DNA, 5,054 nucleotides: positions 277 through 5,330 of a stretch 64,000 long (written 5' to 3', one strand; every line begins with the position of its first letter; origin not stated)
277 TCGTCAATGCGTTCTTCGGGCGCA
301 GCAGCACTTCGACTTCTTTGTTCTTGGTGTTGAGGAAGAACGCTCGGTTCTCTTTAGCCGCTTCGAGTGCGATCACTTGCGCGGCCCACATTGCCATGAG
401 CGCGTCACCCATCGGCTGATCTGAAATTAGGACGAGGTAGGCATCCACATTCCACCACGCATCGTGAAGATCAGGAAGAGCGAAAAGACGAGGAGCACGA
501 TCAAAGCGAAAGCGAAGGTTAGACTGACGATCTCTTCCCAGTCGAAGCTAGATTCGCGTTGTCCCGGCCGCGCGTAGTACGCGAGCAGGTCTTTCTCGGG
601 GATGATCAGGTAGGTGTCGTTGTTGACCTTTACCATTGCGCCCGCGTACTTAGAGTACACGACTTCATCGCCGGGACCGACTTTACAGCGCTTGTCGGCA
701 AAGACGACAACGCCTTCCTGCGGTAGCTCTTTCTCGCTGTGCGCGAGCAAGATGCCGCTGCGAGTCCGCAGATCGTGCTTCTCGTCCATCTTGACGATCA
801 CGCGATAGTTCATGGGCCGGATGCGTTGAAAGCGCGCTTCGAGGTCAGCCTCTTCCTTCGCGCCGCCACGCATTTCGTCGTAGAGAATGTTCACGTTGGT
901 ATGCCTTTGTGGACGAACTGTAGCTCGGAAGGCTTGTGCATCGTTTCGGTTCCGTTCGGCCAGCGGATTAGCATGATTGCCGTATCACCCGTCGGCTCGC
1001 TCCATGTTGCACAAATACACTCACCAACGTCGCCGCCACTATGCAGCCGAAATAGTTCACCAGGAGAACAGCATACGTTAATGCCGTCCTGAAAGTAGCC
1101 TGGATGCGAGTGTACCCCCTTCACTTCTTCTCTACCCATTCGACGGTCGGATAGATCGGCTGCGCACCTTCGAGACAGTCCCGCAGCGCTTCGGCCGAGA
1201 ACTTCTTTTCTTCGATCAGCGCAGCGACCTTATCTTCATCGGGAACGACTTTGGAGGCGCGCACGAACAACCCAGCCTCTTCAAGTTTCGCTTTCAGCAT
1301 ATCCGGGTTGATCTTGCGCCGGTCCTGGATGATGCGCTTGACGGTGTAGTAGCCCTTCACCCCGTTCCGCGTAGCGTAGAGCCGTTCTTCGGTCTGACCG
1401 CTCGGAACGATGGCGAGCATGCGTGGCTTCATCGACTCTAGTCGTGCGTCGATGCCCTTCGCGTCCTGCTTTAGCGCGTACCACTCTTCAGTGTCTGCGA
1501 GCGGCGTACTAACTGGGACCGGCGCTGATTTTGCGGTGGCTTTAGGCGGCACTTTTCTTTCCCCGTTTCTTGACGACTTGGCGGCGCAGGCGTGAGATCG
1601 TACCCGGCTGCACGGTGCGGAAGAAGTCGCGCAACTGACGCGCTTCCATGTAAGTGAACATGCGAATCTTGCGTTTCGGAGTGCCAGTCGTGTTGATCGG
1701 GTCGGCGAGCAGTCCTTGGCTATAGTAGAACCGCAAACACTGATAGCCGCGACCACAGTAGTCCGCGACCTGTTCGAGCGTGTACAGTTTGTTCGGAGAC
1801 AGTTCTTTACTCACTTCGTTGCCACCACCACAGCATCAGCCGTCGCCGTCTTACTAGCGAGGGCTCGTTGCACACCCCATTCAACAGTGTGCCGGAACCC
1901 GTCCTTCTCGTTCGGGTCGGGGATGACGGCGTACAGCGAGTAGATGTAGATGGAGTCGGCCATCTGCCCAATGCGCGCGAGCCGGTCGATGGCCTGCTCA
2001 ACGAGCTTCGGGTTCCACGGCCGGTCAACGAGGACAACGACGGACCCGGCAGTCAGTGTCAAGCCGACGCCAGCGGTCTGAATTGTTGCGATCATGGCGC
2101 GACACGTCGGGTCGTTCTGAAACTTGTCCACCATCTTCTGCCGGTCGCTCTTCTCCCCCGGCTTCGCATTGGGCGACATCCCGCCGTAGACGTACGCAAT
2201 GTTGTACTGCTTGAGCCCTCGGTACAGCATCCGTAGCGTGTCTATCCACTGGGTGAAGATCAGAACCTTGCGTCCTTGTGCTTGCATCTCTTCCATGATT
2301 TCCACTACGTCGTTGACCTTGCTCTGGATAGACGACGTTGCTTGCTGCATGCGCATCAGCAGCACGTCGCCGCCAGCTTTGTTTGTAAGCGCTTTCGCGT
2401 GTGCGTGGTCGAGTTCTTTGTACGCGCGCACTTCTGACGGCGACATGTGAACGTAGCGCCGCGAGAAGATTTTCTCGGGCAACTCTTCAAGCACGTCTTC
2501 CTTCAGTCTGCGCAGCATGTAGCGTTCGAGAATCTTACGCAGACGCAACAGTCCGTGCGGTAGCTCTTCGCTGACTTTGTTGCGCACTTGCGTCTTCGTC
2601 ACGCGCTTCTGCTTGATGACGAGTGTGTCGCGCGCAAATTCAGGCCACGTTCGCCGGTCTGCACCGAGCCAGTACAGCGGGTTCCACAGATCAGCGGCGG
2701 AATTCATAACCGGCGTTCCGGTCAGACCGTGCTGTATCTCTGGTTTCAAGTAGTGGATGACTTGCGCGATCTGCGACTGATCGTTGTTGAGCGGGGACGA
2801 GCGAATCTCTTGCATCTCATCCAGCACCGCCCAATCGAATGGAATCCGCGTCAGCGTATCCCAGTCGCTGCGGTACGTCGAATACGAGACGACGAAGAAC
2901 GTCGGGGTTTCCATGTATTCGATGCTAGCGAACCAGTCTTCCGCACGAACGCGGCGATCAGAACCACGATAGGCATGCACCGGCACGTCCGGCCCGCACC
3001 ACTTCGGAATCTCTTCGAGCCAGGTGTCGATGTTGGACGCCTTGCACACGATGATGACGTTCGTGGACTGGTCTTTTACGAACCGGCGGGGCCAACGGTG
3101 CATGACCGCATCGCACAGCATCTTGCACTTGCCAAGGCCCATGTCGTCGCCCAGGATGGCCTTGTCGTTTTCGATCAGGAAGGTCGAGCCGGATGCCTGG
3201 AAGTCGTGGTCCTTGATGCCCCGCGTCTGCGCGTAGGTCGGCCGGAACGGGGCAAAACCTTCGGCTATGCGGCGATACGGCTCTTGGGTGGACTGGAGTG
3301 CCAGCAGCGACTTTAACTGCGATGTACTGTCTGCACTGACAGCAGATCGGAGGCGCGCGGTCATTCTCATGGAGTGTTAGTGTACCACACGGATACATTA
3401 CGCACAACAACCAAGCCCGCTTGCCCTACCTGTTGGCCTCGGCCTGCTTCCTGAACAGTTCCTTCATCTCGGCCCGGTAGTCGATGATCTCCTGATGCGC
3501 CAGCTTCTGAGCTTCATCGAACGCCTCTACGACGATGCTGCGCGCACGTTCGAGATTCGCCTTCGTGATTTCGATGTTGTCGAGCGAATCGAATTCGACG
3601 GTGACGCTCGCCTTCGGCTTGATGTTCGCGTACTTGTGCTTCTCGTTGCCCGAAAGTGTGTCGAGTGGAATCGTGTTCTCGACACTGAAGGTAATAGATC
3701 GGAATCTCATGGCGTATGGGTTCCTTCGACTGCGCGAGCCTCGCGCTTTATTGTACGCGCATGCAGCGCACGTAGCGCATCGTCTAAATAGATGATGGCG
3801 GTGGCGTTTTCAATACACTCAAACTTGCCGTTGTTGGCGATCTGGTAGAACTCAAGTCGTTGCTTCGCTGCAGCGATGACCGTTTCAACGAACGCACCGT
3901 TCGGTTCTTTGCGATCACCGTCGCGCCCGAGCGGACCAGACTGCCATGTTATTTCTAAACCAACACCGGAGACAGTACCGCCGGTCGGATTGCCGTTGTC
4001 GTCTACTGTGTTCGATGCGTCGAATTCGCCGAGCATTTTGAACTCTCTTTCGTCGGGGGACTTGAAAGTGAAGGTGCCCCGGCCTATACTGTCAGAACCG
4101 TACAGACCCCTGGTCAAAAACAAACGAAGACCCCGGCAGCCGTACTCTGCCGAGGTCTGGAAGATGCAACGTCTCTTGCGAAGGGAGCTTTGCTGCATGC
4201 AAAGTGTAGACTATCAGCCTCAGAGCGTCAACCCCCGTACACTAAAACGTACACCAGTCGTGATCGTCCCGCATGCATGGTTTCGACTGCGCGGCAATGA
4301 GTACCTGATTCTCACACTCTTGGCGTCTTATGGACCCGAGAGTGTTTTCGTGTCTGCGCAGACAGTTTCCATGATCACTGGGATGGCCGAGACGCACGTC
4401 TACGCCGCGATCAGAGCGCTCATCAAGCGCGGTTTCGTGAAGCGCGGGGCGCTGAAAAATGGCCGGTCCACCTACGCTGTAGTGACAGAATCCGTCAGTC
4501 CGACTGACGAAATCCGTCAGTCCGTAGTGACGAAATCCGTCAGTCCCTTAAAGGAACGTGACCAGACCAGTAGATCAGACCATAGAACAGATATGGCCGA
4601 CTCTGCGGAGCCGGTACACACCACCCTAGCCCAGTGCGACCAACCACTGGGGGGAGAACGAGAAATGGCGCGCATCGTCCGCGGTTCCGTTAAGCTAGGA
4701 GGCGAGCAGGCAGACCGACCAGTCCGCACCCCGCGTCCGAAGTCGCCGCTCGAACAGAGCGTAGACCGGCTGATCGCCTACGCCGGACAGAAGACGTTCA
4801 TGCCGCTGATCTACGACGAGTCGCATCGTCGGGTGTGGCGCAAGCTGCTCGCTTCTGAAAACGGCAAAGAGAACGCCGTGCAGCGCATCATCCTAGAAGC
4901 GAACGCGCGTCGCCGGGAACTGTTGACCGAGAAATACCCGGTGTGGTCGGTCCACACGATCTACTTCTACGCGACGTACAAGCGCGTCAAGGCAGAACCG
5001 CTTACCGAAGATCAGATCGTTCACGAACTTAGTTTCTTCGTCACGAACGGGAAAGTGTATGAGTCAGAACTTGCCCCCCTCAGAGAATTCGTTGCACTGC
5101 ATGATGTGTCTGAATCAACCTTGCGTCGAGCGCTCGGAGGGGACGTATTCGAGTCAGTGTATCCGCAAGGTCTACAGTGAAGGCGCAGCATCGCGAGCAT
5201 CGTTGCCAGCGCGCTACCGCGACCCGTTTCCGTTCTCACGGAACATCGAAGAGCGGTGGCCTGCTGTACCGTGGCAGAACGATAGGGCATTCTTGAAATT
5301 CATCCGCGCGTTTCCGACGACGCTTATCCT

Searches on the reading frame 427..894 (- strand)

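Call 55: search_protein_families(library=pfam, proteins=[window:427-894:-], max_evalue=0.001)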
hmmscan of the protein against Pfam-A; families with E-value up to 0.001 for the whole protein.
window:427-894:- (155 aa): 1 family
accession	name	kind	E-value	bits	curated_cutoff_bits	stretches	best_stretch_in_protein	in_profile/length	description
PF00166.26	Cpn10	-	1e-17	64.3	21.1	1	25-106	2-92/93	Chaperonin 10 Kd subunit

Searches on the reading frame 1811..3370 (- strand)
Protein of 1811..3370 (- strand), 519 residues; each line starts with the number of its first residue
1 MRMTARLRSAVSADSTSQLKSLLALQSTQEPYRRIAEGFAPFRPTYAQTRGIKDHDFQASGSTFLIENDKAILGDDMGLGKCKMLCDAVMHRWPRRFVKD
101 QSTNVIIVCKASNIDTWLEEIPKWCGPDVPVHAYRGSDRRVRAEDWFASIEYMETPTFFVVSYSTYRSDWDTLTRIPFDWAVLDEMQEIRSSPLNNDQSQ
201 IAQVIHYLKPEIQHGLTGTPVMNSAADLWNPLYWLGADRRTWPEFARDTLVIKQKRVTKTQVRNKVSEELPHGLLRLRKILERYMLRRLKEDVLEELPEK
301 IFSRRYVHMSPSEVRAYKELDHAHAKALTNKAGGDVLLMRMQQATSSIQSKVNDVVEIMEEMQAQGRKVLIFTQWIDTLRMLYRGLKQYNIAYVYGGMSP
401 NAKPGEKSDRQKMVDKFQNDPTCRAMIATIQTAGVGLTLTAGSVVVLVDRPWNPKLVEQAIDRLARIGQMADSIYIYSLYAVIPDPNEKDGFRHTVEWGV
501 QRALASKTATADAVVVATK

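Call 31: search_protein_families(library=phrogs, proteins=[window:1811-3370:-], max_evalue=0.001)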
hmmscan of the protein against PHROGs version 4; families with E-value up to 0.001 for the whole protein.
window:1811-3370:- (519 aa): 6 families
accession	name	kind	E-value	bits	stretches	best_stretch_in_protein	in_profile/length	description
phrog_62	-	DNA, RNA and nucleotide metabolism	3.2e-81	274.5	1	51-515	694-1133/1881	DNA helicase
phrog_29996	-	unknown function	9e-29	101.1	1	57-479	727-1139/1189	-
phrog_23807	-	unknown function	9.9e-13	47.7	1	335-480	492-645/1053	-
phrog_16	-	DNA, RNA and nucleotide metabolism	3.8e-10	39.6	1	138-477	349-596/986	DNA helicase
phrog_21391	-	DNA, RNA and nucleotide metabolism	2.2e-06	26.1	1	363-466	1357-1453/2021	DNA helicase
phrog_26785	-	unknown function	7.9e-06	25.1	1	356-480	692-842/1087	-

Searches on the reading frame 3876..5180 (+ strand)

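Call 11: search_protein_families(library=pfam, proteins=[window:3876-5180:+], max_evalue=0.01)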
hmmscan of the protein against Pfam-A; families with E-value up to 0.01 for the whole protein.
window:3876-5180:+ (434 aa): 1 family
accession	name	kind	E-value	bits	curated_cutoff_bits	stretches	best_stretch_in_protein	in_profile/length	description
PF01978.25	TrmB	-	0.002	18.4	25.6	1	159-191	23-55/68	Sugar-specific transcriptional regulator TrmB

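Call 12: search_protein_families(library=phrogs, proteins=[window:3876-5180:+], max_evalue=0.01)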
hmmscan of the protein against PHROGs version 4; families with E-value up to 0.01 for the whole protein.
window:3876-5180:+ (434 aa): 3 families
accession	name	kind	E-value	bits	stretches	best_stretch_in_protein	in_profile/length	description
phrog_678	-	DNA, RNA and nucleotide metabolism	2.3e-07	31.7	1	134-232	65-173/346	replication initiation O-like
phrog_270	-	DNA, RNA and nucleotide metabolism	0.00014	22.4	1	137-242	44-139/383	replication initiation protein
phrog_391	-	DNA, RNA and nucleotide metabolism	0.0061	17.2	1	157-248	36-118/298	replication initiation O-like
